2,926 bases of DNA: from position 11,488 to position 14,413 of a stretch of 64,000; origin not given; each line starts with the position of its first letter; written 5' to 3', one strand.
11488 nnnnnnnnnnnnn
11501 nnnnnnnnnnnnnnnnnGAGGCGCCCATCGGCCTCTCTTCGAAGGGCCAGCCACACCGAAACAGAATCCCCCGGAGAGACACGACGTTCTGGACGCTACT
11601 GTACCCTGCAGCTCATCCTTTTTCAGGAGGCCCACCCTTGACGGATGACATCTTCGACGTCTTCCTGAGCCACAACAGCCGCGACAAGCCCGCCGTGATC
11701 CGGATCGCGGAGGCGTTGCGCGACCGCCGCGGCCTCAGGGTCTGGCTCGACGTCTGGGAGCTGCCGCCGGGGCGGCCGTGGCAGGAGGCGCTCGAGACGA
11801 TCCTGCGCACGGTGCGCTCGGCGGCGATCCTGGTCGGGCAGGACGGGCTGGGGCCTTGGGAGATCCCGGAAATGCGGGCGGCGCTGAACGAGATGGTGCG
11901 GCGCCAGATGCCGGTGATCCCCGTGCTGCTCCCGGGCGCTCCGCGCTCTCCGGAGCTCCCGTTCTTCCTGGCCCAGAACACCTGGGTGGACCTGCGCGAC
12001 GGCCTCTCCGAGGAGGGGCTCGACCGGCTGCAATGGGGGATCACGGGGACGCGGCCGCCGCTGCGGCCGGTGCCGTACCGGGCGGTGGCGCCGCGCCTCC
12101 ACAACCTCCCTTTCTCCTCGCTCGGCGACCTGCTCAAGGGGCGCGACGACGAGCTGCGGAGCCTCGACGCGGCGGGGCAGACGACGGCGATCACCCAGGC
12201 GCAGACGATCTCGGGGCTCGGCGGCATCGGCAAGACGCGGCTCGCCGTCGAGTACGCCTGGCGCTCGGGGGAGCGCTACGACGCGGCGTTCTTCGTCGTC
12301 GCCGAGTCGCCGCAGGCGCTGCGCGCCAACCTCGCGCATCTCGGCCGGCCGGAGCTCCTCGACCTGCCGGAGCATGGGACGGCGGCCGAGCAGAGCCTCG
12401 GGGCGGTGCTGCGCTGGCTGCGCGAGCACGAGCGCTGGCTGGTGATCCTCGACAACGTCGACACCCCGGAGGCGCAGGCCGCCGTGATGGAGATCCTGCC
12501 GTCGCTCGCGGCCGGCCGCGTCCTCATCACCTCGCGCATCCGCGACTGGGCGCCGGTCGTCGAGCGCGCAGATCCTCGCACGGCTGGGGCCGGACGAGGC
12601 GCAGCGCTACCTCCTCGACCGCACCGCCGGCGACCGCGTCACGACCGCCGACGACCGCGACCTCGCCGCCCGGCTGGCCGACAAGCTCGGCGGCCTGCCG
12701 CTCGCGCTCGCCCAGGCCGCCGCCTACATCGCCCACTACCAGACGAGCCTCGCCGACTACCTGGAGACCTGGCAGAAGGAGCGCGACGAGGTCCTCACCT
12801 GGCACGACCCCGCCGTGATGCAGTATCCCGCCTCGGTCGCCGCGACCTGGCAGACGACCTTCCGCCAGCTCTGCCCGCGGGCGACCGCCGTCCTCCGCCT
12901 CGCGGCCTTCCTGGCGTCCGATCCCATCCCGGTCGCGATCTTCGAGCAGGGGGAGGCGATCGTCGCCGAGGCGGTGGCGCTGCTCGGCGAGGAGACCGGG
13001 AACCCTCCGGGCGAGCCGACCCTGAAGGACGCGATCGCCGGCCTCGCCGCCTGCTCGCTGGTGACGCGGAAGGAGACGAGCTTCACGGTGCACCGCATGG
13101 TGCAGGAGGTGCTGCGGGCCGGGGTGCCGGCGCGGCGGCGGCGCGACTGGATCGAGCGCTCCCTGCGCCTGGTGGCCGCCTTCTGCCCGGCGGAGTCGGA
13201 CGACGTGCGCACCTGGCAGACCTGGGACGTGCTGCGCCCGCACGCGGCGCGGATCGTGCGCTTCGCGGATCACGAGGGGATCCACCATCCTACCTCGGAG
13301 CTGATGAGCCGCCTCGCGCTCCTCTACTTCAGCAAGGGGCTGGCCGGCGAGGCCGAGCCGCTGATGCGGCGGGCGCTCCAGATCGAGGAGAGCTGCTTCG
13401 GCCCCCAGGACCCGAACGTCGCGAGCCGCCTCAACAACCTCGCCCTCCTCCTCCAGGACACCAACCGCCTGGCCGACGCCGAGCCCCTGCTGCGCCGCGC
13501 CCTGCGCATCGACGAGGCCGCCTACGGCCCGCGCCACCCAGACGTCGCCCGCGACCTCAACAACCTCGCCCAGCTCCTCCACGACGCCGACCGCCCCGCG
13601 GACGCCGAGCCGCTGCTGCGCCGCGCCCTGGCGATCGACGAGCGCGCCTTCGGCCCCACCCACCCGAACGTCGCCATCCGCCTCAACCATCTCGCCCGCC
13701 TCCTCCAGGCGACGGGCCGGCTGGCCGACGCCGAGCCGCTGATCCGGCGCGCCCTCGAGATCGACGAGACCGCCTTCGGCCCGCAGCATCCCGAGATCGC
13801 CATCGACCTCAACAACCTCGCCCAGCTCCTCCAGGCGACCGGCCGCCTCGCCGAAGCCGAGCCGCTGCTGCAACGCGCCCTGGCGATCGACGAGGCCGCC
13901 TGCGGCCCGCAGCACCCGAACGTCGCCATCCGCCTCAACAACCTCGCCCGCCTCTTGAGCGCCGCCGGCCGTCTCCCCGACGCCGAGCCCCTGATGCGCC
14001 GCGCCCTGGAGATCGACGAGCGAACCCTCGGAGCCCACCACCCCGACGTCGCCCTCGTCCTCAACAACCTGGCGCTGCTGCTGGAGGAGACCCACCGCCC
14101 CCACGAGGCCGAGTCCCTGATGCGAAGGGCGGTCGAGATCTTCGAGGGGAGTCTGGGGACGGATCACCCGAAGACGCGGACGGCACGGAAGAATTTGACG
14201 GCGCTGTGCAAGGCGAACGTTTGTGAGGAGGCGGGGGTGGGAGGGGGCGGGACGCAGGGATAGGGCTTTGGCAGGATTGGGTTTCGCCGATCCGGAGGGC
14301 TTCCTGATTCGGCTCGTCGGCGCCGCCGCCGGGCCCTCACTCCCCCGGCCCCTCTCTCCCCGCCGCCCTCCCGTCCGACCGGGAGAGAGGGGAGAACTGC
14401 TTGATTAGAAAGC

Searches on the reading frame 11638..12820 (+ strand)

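Call 78: search_protein_families(library=pfam, proteins=[window:11638-12820:+], max_evalue=0.01)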
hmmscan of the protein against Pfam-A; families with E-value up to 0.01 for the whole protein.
window:11638-12820:+ (394 aa): 4 families
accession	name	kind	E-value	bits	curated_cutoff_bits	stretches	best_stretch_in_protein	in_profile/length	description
PF13676.11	TIR_2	-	1.1e-22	81.3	28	1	8-131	1-121/122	TIR domain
PF13191.12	AAA_16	-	2.4e-05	25.3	32.6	1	166-292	2-157/167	AAA ATPase domain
PF00931.28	NB-ARC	-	4.8e-05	23.2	23.5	1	190-305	22-141/248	NB-ARC domain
PF06745.19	ATPase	-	0.004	17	26.6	1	188-237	21-72/231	KaiC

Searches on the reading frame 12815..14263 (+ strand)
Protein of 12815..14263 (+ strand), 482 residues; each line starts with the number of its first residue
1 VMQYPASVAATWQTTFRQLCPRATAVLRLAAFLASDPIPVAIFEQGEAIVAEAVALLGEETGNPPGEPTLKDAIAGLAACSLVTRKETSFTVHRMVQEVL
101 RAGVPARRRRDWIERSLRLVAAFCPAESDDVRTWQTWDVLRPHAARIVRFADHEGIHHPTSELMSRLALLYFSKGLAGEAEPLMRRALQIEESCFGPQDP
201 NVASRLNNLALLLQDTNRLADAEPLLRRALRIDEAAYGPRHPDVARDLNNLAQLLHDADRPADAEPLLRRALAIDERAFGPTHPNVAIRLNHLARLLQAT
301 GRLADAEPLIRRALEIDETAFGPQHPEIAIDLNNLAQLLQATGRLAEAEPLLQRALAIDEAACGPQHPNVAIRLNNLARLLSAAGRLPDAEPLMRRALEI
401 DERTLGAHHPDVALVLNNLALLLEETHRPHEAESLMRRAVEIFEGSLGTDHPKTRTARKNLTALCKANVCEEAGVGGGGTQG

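Call 8: search_protein_families(library=pfam, proteins=[window:12815-14263:+], max_evalue=0.01)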
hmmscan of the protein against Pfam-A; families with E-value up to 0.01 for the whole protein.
window:12815-14263:+ (482 aa): 17 families
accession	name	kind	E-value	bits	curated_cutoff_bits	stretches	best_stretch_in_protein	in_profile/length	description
PF13424.12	TPR_12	-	1.2e-98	323.9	30.1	7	332-402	6-76/77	Tetratricopeptide repeat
PF13374.12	TPR_10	-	1.3e-65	216.1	27.5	6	371-411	2-42/42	Tetratricopeptide repeat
PF24885.1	TPR_NPHP3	-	2.5e-51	174.8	100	3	175-277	113-215/239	Nephrocystin-3 TPR domain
PF07719.23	TPR_2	-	1e-25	88.1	27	1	332-360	4-32/34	Tetratricopeptide repeat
PF13181.12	TPR_8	-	5.3e-22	76.5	25.7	0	333-360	5-32/34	Tetratricopeptide repeat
PF00515.34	TPR_1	-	4.7e-21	74.1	27.8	1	332-360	4-32/34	Tetratricopeptide repeat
PF13176.12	TPR_7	-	7.9e-18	63.4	27.9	0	332-360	2-30/36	Tetratricopeptide repeat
PF13428.12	TPR_14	-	9.9e-15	54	23.5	0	292-318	6-32/44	Tetratricopeptide repeat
PF13432.12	TPR_16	-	1.5e-14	54.6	32.7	4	376-445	2-63/65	Tetratricopeptide repeat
PF17874.7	TPR_MalT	-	6.9e-14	52.3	45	3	286-365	79-157/336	MalT-like TPR region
PF14559.12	TPR_19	-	1.4e-12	48.2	25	1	256-317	2-55/68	Tetratricopeptide repeat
PF07721.20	TPR_4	-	7.8e-12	45.1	27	0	334-354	6-26/26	Tetratricopeptide repeat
PF13431.12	TPR_17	-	9e-10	38.5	24.4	0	408-433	8-33/34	Tetratricopeptide repeat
PF25000.1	DUF7779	-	1.1e-09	38.9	27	1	15-104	2-90/95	Domain of unknown function (DUF7779)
PF23938.1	DUF7273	-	0.0036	17.8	31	0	243-274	11-42/65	Domain of unknown function (DUF7273)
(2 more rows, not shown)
